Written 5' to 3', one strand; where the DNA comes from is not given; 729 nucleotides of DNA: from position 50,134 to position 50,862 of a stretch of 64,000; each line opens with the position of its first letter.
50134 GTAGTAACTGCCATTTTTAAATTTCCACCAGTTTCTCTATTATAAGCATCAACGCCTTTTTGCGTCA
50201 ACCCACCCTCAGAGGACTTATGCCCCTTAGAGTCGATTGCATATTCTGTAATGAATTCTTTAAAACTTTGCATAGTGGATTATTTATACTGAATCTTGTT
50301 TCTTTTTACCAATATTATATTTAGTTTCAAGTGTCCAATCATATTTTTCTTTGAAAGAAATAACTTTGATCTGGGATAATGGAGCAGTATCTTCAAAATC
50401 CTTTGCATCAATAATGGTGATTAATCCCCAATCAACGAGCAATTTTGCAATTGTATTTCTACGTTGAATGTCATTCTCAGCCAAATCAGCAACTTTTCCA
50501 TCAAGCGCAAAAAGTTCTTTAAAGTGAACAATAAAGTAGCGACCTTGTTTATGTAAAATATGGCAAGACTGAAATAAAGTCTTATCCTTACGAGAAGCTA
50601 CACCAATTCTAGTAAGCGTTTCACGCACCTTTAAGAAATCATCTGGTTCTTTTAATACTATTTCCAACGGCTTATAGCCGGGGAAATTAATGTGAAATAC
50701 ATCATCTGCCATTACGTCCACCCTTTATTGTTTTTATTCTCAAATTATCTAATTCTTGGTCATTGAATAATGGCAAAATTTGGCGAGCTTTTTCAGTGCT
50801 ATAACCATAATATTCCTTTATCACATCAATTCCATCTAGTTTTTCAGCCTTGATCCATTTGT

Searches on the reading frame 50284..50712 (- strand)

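Call 84: search_protein_families(library=pfam, proteins=[window:50284-50712:-], max_evalue=0.00001)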
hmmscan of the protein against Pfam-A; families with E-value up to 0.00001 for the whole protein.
window:50284-50712:- (142 aa): 1 family
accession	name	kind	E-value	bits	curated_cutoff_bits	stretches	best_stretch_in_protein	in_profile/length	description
PF01818.22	Translat_reg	-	4.8e-47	159.3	25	1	16-135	2-122/122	Bacteriophage translational regulator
